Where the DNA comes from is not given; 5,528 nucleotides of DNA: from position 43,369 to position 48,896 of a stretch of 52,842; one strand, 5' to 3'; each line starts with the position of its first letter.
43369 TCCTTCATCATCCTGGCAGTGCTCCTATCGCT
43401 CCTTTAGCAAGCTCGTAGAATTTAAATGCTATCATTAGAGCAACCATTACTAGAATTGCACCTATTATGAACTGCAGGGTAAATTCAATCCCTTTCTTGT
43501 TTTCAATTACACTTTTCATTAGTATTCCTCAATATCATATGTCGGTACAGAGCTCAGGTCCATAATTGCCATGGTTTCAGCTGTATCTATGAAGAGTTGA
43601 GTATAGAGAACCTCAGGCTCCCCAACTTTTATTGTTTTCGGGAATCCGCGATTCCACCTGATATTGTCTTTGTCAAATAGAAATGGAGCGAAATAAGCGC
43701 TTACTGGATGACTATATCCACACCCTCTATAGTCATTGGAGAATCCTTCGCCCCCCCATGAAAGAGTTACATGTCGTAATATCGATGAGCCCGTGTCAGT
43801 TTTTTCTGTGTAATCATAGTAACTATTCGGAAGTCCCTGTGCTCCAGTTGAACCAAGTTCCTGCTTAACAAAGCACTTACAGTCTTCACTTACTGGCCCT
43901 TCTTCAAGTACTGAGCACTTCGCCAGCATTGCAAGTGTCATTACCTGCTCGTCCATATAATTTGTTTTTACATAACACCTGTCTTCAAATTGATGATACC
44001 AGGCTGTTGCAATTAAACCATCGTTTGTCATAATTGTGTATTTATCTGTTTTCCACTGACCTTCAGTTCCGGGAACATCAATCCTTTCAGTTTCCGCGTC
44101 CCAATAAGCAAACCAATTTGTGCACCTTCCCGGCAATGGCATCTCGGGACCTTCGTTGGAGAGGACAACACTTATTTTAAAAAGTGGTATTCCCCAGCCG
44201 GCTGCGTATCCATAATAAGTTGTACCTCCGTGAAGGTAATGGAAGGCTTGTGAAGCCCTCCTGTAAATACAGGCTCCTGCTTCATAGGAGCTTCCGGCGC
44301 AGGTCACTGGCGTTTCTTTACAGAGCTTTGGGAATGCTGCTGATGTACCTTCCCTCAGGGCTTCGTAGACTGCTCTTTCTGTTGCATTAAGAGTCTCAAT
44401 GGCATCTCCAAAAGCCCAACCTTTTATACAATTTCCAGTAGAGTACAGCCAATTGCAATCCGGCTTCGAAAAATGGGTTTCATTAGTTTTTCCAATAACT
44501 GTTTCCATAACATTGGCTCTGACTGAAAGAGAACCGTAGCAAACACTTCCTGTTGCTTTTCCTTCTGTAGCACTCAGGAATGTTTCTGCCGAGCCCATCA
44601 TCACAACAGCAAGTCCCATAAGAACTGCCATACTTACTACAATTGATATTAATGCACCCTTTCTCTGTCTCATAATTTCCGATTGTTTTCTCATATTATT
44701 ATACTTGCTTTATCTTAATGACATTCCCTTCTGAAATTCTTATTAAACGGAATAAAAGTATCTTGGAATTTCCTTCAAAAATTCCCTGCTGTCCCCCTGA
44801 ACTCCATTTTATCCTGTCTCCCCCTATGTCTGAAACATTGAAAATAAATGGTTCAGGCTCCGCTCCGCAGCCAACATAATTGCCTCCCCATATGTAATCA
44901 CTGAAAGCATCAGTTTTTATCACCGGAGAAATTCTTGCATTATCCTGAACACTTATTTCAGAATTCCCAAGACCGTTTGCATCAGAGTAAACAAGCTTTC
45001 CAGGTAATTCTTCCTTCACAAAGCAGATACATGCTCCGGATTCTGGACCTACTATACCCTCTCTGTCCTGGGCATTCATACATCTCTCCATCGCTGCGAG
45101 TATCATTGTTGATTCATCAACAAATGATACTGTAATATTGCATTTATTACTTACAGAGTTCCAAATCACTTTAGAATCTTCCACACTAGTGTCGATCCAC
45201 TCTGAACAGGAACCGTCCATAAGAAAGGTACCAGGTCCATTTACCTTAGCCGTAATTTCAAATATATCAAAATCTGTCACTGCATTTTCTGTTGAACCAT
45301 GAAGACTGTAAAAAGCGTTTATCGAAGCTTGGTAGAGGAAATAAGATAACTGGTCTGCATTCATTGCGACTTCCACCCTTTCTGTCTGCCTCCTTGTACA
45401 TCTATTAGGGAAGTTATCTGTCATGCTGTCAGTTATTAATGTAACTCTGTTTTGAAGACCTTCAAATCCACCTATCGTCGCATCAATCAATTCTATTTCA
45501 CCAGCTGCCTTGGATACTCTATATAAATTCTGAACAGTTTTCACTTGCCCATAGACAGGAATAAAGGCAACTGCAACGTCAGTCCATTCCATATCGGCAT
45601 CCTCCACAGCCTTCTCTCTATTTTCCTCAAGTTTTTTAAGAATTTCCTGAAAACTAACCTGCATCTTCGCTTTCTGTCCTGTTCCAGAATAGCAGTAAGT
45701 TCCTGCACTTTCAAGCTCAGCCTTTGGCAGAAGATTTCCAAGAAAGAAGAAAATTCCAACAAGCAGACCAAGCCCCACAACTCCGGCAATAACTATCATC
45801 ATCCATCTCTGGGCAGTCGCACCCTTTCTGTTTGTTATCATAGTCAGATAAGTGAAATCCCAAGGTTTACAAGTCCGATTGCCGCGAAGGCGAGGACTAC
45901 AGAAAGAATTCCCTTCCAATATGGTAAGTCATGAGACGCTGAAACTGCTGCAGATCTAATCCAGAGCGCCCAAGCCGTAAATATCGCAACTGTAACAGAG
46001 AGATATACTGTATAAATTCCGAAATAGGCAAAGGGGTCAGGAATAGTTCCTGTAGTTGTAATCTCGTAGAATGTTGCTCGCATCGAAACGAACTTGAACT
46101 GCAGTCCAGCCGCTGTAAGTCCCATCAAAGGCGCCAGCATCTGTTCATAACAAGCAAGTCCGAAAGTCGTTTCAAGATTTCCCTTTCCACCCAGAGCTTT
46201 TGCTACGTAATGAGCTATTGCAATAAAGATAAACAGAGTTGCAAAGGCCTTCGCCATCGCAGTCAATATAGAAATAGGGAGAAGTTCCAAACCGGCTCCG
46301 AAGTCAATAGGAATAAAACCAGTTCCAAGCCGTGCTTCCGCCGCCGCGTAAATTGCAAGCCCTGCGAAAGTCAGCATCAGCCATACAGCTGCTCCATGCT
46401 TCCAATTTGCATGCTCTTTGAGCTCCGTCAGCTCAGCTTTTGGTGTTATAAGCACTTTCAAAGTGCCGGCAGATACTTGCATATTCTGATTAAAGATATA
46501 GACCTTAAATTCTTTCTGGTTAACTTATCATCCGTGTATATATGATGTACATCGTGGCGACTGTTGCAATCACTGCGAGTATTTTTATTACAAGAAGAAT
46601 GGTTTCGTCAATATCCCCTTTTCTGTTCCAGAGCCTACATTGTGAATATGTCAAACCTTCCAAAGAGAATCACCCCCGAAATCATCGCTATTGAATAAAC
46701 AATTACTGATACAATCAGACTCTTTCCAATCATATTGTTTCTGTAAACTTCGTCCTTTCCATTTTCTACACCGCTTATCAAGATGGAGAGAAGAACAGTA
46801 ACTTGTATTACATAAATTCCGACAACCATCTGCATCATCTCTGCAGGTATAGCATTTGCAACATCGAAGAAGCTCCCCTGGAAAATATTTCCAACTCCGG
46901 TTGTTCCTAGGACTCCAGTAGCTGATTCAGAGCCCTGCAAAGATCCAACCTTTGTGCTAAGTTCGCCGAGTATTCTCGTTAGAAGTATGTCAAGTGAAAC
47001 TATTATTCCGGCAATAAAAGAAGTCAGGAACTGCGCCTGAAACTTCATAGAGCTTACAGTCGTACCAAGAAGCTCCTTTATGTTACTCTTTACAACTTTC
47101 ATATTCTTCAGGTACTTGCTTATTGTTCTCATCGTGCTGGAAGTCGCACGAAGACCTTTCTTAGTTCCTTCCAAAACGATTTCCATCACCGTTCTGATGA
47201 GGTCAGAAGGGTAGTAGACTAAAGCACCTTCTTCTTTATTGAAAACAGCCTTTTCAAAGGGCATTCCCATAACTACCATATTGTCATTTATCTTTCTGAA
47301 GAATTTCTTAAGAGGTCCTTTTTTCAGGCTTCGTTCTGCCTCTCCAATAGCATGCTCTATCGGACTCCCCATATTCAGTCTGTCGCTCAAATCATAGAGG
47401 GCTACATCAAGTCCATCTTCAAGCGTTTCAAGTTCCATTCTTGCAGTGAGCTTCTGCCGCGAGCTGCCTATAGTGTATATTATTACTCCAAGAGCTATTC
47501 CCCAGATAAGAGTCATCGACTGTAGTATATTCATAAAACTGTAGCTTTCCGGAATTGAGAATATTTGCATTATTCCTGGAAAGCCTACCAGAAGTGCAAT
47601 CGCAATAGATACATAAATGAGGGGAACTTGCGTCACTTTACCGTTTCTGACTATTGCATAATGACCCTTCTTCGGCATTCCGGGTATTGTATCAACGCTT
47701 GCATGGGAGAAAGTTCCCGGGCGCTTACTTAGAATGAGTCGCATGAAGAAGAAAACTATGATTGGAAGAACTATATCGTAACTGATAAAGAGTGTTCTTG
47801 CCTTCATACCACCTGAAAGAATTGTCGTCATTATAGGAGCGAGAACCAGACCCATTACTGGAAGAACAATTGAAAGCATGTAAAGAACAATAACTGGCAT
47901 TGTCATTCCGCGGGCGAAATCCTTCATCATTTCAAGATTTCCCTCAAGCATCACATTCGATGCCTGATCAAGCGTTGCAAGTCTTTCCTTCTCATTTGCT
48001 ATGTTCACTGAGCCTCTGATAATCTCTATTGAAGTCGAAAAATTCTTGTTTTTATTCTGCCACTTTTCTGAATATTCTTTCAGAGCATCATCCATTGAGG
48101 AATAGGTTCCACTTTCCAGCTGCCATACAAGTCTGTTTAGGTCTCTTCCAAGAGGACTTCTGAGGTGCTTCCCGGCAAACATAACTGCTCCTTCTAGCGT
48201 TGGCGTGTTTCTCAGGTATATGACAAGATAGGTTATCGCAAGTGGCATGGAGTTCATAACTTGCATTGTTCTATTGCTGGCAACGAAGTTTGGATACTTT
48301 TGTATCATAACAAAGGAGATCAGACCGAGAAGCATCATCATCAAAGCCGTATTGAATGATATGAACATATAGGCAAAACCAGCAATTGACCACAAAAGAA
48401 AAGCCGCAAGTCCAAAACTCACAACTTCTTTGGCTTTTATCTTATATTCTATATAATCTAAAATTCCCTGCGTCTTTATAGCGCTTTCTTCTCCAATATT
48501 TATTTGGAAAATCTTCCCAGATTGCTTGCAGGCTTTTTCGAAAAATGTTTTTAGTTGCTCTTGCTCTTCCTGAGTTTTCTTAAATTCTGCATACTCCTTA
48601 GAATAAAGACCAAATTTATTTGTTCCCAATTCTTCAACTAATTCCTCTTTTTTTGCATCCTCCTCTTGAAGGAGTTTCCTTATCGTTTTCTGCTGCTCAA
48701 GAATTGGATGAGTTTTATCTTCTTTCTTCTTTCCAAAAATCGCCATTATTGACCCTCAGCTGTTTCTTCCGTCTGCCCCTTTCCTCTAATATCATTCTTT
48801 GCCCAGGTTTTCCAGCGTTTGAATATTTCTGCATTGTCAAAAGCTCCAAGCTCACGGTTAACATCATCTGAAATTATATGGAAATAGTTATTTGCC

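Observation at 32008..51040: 19-kb type IV pilus locus with 15 class III signal-peptide genes: a modular adhesin pilus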

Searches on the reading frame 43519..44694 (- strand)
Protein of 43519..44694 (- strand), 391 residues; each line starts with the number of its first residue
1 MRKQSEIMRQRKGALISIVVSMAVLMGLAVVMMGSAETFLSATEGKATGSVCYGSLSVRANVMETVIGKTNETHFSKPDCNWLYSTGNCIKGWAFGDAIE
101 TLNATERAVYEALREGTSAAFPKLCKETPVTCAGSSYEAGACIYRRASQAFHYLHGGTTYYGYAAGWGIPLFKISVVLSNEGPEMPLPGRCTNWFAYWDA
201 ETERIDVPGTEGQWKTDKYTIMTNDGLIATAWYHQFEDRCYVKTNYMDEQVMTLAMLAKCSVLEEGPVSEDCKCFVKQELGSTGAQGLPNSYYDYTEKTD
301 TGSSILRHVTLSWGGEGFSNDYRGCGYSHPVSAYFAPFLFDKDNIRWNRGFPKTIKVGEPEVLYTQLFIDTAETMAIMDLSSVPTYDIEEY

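Call 4: search_protein_families(library=pfam, proteins=[window:43519-44694:-], max_evalue=0.01)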
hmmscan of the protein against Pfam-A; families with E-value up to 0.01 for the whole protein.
window:43519-44694:- (391 aa): 0 families

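Call 13: search_protein_families(library=ncbifam, proteins=[window:43519-44694:-], max_evalue=0.01)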
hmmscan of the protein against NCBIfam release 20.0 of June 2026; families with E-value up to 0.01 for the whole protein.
window:43519-44694:- (391 aa): 0 families

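Call 53: search_protein_representatives(protein=window:43519-44694:-)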
Query: 391 residues. Proteins with E-value up to 0.001 (for the whole library): 18; up to 1e-10: 9; up to 1e-30: 1. The best 18 are listed.
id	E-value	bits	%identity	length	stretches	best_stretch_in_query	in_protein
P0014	1.8e-267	902.8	100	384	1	8-391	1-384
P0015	3.9e-18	81.9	25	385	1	8-368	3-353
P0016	1.4e-16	76.7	29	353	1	18-365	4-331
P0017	1.2e-14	70.4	28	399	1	11-291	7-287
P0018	1.7e-13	66.6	36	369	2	235-367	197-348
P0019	7.3e-12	61.2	25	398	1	10-328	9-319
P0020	8.7e-12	61.0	27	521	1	20-370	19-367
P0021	1.2e-11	60.5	32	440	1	111-302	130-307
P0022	9.7e-11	57.5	25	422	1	10-287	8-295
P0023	1.8e-10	56.6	30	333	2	233-303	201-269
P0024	9.8e-09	50.9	25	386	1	14-333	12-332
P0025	1.1e-08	50.8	27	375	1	12-330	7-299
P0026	3.4e-07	45.9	29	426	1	108-327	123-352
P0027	4.6e-07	45.4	29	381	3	237-367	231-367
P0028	2.8e-06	42.8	21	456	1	34-287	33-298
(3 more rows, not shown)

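Call 61: predict_structure(alignment_id=A2)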
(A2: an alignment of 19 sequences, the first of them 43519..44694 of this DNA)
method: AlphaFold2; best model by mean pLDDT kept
length: 391 residues; sequences in the alignment: 19
mean_pLDDT: 66.4   pTM: 0.69
mean pLDDT of the five models: 66.4, 64.1, 63.6, 61.6, 60.7
residues with pLDDT >= 90: 33; 70-90: 158; 50-70: 116; < 50: 84
segments of 3 or more residues with pLDDT < 50: 75-95, 212-217, 276-281, 294-304, 308-341, 387-391
pLDDT, mean of each block of 10 residues (from residue 1): 58 73 74 58 73 81 71 52 35 51 77 75 85 93 89 72 69 92 82 67 52 48 64 86 86 85 74 56 58 45 47 39 40 34 67 80 82 70 52 36
secondary structure, 60 per line:
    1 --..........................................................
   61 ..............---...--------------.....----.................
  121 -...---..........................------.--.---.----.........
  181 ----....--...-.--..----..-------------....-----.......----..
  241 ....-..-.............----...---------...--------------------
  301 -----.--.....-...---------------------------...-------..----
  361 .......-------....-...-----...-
elements in order: H3-74 H95-99 H104-120 E128-135 H136-153 E172-180 E185-188 E219-222 E228-234 E239-244 H249-261 H309-313 E345-347 E361-367 E375-378

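Call 67: fold_search(model_id=the predicted structure, library=pdb)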
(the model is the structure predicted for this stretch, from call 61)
No match with E <= 0.001 here; weaker rows may still be real.
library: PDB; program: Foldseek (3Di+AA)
matches with E <= 10: 500; with E <= 0.001: 0
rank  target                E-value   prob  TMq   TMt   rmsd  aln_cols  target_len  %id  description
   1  6lke_A                3.1e-01  0.07  0.10  0.09  14.5       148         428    8  in meso full-length rat KMO in complex with an inhibitor identified via DNA-encoded chemical library screening (released 2020-12-23)
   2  6lkd_A                4.9e-01  0.07  0.10  0.10  14.5       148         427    9  in meso full-length rat KMO in complex with a pyrazoyl benzoic acid inhibitor (released 2020-12-23)
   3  4j34_B                7.3e-01  0.04  0.09  0.09  14.6       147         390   10  Crystal Structure of kynurenine 3-monooxygenase - truncated at position 394 plus HIS tag cleaved. (released 2013-04-10)
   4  4biz_B                9.8e-01  0.03  0.11  0.14  21.0       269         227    8  Crystal structure of CpxAHDC (orthorhombic form 2) (released 2014-04-23)
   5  5x68_B                1.2e+00  0.03  0.09  0.10  14.0       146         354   10  Crystal Structure of Human KMO (released 2018-02-21)
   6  6nly_C                1.2e+00  0.03  0.09  0.16  16.8       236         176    8  Fragment of human mitochondrial Alanyl-tRNA Synthetase C-Ala domain (released 2020-01-15)
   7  8gqr_B                1.2e+00  0.06  0.11  0.12  13.6       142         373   15  Crystal structure of VioD with FAD (released 2023-03-29)
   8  4biz_F                1.4e+00  0.03  0.11  0.16  21.5       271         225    8  Crystal structure of CpxAHDC (orthorhombic form 2) (released 2014-04-23)
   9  5x68_A                1.5e+00  0.06  0.11  0.12  13.4       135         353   10  Crystal Structure of Human KMO (released 2018-02-21)
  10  3dpu_B                1.5e+00  0.20  0.09  0.10   3.4        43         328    9  RocCOR domain tandem of Rab family protein (Roco) (released 2008-08-12)
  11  1x2g_A                1.6e+00  0.02  0.09  0.10  15.9       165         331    7  Crystal Structure of Lipate-Protein Ligase A from Escherichia coli (released 2005-08-02)
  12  4jav_A                1.6e+00  0.04  0.12  0.18  21.5       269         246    7  Structural basis of a rationally rewired protein-protein interface (HK853wt and RR468mutant V13P, L14I, I17M and N21V) (released 2013-09-04)
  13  7n0e_B                1.6e+00  0.02  0.09  0.16  16.1       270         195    7  Co-complex of the histidine kinase region of RetS and the dimerization and histidine phosphotransfer domain of GacS (released 2022-03-09)
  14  2m1c_MODEL_1_A        1.7e+00  0.09  0.06  0.19   3.8        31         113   22  HADDOCK structure of GtYybT PAS Homodimer (released 2013-03-27)
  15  9f0y_H                1.7e+00  0.01  0.08  0.07  25.5       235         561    9  CryoEM structure of the F plasmid relaxosome with TraI in its TE mode, derived from the ss-27_+8ds+9_+143-R Locally-re (released 2025-06-04)
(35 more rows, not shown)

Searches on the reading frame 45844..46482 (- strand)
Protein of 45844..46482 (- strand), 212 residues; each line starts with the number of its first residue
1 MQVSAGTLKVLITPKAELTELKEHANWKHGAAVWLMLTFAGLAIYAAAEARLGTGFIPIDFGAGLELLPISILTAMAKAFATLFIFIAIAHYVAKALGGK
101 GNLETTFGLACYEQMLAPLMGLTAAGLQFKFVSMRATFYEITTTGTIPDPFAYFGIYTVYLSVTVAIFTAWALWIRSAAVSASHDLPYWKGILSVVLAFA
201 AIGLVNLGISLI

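Call 4: search_protein_families(library=pfam, proteins=[window:45844-46482:-], max_evalue=0.01)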
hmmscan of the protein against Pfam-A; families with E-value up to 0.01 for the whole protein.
window:45844-46482:- (212 aa): 1 family
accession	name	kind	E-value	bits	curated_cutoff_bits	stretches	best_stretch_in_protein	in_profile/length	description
PF04893.22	Yip1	-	1.5e-11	44.9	28.6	1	9-206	2-169/173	Yip1 domain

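Call 13: search_protein_families(library=ncbifam, proteins=[window:45844-46482:-], max_evalue=0.01)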
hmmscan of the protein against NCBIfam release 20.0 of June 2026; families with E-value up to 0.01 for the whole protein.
window:45844-46482:- (212 aa): 0 families

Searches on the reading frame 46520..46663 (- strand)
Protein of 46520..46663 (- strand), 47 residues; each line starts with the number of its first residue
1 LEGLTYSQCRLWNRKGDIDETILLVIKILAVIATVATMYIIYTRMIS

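Call 33: search_protein_families(library=ncbifam, proteins=[window:46520-46663:-], max_evalue=0.1)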
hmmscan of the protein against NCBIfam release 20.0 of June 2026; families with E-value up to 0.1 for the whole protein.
window:46520-46663:- (47 aa): 1 family
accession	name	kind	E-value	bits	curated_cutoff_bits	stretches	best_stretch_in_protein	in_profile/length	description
NF011479.0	PRK14889.1-2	equivalog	0.003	17.8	264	1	14-45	84-115/145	VKOR family protein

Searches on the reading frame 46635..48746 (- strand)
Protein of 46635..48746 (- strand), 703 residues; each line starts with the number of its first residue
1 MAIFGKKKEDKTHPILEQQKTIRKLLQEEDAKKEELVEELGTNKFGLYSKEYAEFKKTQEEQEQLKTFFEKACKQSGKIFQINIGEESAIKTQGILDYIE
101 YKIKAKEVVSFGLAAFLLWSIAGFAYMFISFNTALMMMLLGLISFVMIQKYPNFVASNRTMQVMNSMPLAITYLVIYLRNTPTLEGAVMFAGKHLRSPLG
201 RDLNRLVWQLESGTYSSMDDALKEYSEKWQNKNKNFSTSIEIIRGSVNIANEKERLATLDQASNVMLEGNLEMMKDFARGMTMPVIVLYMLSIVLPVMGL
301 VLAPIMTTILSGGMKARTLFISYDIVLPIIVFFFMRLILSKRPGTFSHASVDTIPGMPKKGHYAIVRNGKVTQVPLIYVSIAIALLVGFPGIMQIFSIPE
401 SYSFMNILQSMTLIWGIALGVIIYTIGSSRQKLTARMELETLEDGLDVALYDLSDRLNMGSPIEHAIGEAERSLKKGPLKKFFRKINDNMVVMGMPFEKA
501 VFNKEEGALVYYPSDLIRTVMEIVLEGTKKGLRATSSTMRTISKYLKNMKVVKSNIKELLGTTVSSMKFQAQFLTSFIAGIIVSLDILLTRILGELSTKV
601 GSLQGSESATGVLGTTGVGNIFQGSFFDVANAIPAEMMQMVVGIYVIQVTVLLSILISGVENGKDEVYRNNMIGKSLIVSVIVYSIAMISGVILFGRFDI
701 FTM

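Call 4: search_protein_families(library=pfam, proteins=[window:46635-48746:-], max_evalue=0.01)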
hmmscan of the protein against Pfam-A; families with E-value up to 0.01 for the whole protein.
window:46635-48746:- (703 aa): 1 family
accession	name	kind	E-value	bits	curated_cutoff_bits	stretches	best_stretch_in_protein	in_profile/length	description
PF00482.28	T2SSF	-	0.0017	18.8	25.2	1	171-304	2-125/125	Type II secretion system (T2SS), protein F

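Call 13: search_protein_families(library=ncbifam, proteins=[window:46635-48746:-], max_evalue=0.01)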
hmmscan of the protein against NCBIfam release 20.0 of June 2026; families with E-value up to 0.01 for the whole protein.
window:46635-48746:- (703 aa): 1 family
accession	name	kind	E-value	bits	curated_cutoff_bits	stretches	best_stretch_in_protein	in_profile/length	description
NF003626.0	PRK05265.1-4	equivalog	0.00047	19.4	222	1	22-90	131-200/246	pyridoxine 5'-phosphate synthase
